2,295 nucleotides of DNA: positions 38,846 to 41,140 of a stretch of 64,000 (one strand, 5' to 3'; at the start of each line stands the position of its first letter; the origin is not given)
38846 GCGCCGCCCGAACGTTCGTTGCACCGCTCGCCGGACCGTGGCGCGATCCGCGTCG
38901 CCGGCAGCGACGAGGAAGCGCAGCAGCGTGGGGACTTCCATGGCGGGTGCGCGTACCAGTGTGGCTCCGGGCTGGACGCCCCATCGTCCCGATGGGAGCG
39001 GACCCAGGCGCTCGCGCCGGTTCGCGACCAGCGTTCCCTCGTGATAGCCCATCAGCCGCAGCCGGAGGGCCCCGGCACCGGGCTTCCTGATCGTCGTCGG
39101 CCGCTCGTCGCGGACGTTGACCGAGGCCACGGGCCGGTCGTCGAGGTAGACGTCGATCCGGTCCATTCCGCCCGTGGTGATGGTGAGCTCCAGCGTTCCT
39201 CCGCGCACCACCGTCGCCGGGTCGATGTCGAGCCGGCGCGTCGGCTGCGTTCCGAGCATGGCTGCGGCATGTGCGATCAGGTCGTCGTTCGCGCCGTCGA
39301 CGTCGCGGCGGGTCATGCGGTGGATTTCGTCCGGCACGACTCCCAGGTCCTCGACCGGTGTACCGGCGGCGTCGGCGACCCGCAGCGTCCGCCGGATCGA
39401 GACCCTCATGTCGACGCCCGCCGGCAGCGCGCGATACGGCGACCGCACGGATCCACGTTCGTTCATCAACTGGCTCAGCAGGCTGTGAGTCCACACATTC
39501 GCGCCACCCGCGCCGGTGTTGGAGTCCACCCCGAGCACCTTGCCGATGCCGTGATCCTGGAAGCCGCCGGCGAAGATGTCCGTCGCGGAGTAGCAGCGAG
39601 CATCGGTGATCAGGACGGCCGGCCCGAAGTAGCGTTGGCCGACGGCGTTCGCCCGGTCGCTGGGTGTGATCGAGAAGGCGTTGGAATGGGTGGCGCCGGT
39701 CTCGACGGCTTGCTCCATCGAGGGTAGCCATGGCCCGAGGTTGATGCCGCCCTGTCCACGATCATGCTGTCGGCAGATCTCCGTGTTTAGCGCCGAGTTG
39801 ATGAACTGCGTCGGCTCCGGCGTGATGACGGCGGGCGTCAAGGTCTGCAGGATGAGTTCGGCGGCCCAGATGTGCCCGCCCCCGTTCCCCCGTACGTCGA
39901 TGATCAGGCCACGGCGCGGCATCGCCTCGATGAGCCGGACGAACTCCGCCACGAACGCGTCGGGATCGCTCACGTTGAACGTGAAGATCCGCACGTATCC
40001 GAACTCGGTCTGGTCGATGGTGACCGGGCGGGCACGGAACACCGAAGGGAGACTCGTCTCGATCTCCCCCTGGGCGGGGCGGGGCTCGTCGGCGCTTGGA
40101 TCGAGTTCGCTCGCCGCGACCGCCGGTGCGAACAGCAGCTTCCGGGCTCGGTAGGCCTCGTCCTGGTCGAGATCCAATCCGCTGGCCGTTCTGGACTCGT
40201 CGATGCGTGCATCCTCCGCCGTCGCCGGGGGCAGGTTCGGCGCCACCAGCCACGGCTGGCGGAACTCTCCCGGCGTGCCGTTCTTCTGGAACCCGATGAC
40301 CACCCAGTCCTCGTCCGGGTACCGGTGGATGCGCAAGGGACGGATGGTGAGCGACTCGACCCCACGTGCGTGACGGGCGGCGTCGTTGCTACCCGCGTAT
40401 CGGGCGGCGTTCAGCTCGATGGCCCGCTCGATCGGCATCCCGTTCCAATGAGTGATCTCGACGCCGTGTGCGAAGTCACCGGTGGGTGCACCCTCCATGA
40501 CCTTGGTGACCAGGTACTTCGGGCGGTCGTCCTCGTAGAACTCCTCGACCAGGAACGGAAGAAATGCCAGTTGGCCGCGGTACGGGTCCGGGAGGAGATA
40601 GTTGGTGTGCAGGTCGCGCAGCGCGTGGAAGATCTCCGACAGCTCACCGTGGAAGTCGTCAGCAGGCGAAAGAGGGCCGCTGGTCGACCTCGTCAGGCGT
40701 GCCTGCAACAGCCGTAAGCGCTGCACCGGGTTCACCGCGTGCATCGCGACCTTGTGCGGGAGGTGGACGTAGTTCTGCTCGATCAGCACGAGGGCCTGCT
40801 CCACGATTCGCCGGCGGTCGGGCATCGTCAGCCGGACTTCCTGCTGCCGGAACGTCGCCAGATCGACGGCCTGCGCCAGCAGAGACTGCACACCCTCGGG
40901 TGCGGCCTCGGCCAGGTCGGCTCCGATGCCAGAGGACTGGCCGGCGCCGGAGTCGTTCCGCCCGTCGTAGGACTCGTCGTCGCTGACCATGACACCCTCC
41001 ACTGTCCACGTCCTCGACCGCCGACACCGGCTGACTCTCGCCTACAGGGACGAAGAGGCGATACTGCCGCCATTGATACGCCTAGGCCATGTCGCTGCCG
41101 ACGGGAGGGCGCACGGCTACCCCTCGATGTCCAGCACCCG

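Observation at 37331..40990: Cytoplasmic giant protein of roughly 1220 aa fusing an S41 peptidase to an S8 subtilase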

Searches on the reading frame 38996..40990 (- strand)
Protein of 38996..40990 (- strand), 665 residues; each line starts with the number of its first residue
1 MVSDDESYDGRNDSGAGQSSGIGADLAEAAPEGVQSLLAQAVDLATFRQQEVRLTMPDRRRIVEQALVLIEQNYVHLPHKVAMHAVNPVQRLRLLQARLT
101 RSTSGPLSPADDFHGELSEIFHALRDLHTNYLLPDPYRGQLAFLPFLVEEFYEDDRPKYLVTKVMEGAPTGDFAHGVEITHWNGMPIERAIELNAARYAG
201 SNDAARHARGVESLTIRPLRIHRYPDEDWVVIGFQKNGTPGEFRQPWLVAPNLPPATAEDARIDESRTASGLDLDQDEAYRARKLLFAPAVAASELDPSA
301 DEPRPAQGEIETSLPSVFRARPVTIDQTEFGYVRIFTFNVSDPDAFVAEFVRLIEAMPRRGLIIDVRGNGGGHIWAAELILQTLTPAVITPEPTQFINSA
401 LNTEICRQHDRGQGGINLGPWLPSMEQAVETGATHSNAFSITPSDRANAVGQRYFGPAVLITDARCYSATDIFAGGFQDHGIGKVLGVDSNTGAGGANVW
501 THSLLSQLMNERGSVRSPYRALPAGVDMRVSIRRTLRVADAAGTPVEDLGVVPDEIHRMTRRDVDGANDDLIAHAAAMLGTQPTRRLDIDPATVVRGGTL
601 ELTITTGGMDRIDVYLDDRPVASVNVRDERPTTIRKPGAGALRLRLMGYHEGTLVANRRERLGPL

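Call 27: search_solved_structures(query=A2, max_evalue=1, show_alignments=3)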
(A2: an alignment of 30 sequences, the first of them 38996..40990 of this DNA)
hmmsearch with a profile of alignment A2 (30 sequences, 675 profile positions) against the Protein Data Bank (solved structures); distinct sequences matched with E-value up to 1: 22.
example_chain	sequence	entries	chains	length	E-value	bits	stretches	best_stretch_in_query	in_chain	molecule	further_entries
4c2h_A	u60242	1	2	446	9.3e-06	27.3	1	328-395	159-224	CARBOXY-TERMINAL PROCESSING PROTEASE CTPB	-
4c2e_A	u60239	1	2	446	1.7e-05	26.4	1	328-395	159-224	CARBOXY-TERMINAL PROCESSING PROTEASE CTPB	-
4c2f_A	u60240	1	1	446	3.7e-05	25.3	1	328-395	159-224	CARBOXY-TERMINAL PROCESSING PROTEASE CTPB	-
4c2c_A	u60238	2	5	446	3.8e-05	25.2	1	328-395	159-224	CARBOXY-TERMINAL PROCESSING PROTEASE CTPB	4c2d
8vcb_A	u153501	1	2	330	5.7e-05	24.7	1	370-401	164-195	Q5LIA5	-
4c2g_A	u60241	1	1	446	6.9e-05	24.4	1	328-395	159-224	CARBOXY-TERMINAL PROCESSING PROTEASE CTPB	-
1fc6_A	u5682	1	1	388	0.00045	21.7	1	335-388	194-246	PHOTOSYSTEM II D1 PROTEASE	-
1fc7_A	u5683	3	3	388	0.00047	21.6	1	335-388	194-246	PHOTOSYSTEM II D1 PROTEASE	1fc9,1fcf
4l8k_A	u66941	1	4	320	0.00048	21.6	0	372-392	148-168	putative peptidase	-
3dja_A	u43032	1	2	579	0.00051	21.5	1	115-401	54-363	Protein CT_858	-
3dor_A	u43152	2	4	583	0.00052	21.5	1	115-401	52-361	Protein CT_858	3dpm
1k32_A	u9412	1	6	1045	0.0059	18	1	340-401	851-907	tricorn protease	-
1n6d_A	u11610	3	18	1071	0.0063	17.9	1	340-401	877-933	Tricorn protease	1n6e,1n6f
5wql_C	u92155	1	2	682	0.0085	17.5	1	464-509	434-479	Tail-specific protease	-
7rpq_A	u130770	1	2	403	0.0096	17.3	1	330-391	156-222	Probable carboxyl-terminal protease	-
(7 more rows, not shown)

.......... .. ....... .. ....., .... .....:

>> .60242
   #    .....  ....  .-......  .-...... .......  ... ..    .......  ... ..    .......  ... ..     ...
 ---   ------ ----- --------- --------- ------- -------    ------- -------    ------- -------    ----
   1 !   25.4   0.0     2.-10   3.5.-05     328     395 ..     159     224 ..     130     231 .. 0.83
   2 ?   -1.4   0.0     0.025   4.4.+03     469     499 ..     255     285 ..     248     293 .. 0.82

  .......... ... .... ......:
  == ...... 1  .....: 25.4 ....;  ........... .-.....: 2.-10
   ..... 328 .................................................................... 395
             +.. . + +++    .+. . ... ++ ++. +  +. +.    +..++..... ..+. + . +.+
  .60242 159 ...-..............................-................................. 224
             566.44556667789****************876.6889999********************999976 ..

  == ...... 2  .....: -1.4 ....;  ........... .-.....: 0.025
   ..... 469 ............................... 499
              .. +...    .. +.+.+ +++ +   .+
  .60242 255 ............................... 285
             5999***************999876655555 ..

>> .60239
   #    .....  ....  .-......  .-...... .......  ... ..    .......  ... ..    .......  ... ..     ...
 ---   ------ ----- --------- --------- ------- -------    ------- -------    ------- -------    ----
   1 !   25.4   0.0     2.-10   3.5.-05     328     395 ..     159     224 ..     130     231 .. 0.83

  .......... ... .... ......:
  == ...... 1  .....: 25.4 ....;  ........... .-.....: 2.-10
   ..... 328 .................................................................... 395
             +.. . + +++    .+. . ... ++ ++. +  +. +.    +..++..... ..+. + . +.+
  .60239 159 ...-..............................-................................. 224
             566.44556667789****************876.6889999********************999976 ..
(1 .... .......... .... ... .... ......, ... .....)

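Call 42: predict_structure(alignment_id=A2)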
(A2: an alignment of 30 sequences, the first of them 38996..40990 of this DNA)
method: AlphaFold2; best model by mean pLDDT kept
length: 665 residues; sequences in the alignment: 30
mean_pLDDT: 82.7   pTM: 0.85
mean pLDDT of the five models: 82.7, 82.5, 82.2, 80.2, 73.3
residues with pLDDT >= 90: 239; 70-90: 327; 50-70: 68; < 50: 31
segments of 3 or more residues with pLDDT < 50: 1-20, 258-268
pLDDT, mean of each block of 10 residues (from residue 1): 31 37 77 86 90 85 93 80 77 92 73 89 77 88 95 94 87 92 96 84 85 93 88 93 95 65 47 82 88 76 72 87 92 89 88 93 90 82 89 82 86 71 89 84 83 94 83 84 90 65 82 73 86 62 57 91 88 95 87 79 91 92 88 82 91 91 71
secondary structure, 60 per line:
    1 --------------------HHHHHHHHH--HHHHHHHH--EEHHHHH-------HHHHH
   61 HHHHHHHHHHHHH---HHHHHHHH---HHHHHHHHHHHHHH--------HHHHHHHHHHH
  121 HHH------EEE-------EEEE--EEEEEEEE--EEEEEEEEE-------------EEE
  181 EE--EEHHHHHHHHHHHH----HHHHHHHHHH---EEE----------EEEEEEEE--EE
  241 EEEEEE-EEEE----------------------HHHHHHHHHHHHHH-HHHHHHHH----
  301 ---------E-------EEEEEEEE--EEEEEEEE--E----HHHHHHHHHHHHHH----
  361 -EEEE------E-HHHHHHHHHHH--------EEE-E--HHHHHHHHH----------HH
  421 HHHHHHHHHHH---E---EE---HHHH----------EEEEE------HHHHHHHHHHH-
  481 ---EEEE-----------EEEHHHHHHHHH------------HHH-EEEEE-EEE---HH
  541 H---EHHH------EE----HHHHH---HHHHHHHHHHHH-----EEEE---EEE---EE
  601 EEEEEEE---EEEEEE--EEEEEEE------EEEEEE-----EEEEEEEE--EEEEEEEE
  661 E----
elements in order: H21-29 H32-39 H44-48 H56-73 H77-84 H88-101 H110-123 E130-132 E140-143 E146-153 E156-164 E178-182 H187-198 H203-212 E216-218 E229-236 E239-246 E248-251 H274-287 H289-296 E318-325 E328-335 H343-356 E362-365 H374-384 E393-395 H400-408 H419-431 H444-447 E458-462 H469-479 E484-487 E499-501 H502-510 E527-531 E533-535 H561-565 H569-580 E586-589 E593-595 E599-607 E611-616 E619-625 E632-637 E643-650 E653-661

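Call 45: fold_search(model_id=the predicted structure, library=pdb)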
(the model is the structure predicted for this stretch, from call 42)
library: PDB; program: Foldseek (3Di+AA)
matches with E <= 10: 1334; with E <= 0.001: 79
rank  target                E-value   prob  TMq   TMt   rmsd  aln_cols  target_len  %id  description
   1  3dor_B                5.9e-22  1.00  0.54  0.67   9.4       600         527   15  Crystal Structure of mature CPAF (released 2009-01-13)
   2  3dor_A                1.2e-21  1.00  0.53  0.66   9.5       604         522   15  Crystal Structure of mature CPAF (released 2009-01-13)
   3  3dpm_A                2.8e-20  1.00  0.53  0.66   9.7       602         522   15  Structure of mature CPAF complexed with lactacystin (released 2009-01-13)
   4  3dja_A                9.3e-20  1.00  0.53  0.66   9.4       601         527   16  Crystal Structure of cpaf solved with MAD (released 2009-01-13)
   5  3dpn_A                8.6e-19  1.00  0.54  0.65   7.1       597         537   16  Crystal Structure of cpaf s499a mutant (released 2009-01-13)
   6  4ghn                  2.0e-14  1.00  0.43  0.68   6.6       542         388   14  Crystal structure of a putative protease (BACUNI_00178) from Bacteroides uniformis ATCC 8492 at 1.50 A resolution (released 2013-03-20)
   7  1fcf                  1.2e-12  1.00  0.29  0.44  11.9       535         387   13  PHOTOSYSTEM II D1 C-TERMINAL PROCESSING PROTEASE (released 2001-01-18)
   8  4c2h_A                1.8e-12  1.00  0.30  0.42   9.3       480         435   14  Crystal structure of the CtpB(V118Y) mutant (released 2013-12-04)
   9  1fc6                  2.5e-12  1.00  0.32  0.48  11.1       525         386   13  PHOTOSYSTEM II D1 C-TERMINAL PROCESSING PROTEASE (released 2001-01-18)
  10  4c2g_A                5.6e-12  1.00  0.31  0.44   8.1       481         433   14  Crystal structure of CtpB(S309A) in complex with a peptide having a Val-Pro-Ala C-terminus (released 2013-12-04)
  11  4c2c_A                5.6e-12  1.00  0.31  0.43   8.3       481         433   14  Crystal structure of the protease CtpB in an active state (released 2013-12-04)
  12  4c2e_A                8.1e-12  1.00  0.28  0.39   9.4       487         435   14  Crystal structure of the protease CtpB(S309A) present in a resting state (released 2013-12-04)
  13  6vbb_A                2.3e-11  1.00  0.31  0.53   9.3       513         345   12  2.60 Angstrom Resolution Crystal Structure of Peptidase S41 from Acinetobacter baumannii (released 2019-12-25)
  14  4c2f_A                2.6e-11  1.00  0.29  0.40   8.8       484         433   13  Crystal structure of the CtpB R168A mutant present in an active conformation (released 2013-12-04)
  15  1fc7                  2.7e-11  1.00  0.34  0.51   8.7       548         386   13  PHOTOSYSTEM II D1 C-TERMINAL PROCESSING PROTEASE (released 2001-01-18)
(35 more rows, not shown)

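Call 103: search_protein_families(library=padloc, proteins=[window:38996-40990:-], max_evalue=10)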
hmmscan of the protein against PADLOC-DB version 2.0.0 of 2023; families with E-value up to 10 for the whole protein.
window:38996-40990:- (665 aa): 0 families

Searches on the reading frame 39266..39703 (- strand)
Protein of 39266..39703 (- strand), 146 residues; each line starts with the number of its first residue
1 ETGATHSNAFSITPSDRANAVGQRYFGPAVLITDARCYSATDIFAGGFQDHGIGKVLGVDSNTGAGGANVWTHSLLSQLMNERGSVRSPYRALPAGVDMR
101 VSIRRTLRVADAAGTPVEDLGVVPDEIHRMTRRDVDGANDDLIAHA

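Call 48: search_solved_structures(query=window:39266-39703:-, max_evalue=10, show_alignments=5)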
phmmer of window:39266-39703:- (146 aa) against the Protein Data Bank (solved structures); distinct sequences matched with E-value up to 10: 5.
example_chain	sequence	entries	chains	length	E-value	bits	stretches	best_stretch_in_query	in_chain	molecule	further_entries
5wql_C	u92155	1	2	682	0.019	18.3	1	22-82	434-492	Tail-specific protease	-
8xud_C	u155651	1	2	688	0.05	16.9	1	22-82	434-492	Tail-specific protease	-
6iqu_B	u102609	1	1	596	0.055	16.8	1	22-81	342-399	Tail-specific protease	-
6iqs_C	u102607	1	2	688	0.059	16.7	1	22-81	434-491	Tail-specific protease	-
6iqq_C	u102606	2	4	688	0.42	13.9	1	22-81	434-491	Tail-specific protease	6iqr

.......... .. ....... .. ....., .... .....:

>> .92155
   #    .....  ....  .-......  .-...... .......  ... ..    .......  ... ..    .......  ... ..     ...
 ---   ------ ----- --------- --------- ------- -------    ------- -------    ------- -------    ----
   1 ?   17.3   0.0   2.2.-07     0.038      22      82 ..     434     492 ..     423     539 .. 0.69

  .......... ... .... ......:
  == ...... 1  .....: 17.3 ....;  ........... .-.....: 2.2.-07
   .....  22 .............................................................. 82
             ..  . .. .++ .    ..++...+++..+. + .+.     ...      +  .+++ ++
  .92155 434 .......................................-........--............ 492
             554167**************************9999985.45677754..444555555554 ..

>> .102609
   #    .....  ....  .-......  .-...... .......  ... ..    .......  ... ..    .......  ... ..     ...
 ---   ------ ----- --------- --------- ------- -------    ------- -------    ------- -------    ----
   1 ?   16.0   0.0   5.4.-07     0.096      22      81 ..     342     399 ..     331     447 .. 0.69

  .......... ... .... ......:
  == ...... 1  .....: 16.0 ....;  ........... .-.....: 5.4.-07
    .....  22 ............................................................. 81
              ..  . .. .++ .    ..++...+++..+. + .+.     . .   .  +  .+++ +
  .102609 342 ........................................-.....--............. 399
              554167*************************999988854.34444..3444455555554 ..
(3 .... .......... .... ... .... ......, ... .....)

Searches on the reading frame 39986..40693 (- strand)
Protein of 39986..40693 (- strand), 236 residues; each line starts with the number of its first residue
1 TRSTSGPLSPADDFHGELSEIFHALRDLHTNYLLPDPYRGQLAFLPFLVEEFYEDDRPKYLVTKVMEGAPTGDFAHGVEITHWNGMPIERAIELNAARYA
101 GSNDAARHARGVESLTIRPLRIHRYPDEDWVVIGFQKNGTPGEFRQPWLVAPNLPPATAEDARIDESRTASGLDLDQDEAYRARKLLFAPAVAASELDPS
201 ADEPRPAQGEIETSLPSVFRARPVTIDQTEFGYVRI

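Call 53: search_solved_structures(query=A4, max_evalue=10, show_alignments=2)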
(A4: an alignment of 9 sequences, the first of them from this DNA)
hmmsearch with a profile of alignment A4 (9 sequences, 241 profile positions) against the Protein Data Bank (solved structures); distinct sequences matched with E-value up to 10: 2.
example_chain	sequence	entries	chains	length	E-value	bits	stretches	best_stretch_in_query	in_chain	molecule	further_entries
8rjx_A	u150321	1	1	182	0.0069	19.2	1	100-196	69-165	Osmotically-inducible protein Y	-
8ip8_qa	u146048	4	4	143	1.4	11.6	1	170-235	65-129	40S ribosomal protein eS17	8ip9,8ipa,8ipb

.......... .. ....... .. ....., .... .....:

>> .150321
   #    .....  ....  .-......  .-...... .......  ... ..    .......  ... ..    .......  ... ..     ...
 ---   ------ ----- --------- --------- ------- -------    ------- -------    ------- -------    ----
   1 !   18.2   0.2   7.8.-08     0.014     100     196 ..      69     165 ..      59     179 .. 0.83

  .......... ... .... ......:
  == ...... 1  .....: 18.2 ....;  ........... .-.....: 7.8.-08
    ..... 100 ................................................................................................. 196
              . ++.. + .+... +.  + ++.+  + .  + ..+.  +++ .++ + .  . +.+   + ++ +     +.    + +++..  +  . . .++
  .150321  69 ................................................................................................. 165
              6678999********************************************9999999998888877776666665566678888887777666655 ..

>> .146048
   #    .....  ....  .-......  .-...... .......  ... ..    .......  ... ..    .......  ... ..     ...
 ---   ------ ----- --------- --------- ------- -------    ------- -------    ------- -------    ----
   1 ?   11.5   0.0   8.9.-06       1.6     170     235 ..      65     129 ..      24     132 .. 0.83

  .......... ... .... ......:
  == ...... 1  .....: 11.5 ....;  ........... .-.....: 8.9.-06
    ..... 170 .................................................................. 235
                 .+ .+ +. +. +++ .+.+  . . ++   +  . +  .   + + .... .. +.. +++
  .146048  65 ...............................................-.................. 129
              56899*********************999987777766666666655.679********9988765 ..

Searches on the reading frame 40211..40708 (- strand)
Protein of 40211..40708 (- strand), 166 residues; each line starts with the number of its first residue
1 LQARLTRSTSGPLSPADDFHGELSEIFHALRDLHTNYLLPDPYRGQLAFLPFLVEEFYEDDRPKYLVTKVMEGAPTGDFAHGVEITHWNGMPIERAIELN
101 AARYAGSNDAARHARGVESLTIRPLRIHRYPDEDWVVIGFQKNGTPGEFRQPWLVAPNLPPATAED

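Call 47: search_solved_structures(query=window:40211-40708:-, max_evalue=10, show_alignments=2)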
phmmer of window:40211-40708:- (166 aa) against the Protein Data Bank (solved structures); distinct sequences matched with E-value up to 10: 1.
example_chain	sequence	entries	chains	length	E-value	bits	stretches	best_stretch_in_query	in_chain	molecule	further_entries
3m57_A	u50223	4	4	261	0.39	14.1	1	33-89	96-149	Histone-lysine N-methyltransferase SETD7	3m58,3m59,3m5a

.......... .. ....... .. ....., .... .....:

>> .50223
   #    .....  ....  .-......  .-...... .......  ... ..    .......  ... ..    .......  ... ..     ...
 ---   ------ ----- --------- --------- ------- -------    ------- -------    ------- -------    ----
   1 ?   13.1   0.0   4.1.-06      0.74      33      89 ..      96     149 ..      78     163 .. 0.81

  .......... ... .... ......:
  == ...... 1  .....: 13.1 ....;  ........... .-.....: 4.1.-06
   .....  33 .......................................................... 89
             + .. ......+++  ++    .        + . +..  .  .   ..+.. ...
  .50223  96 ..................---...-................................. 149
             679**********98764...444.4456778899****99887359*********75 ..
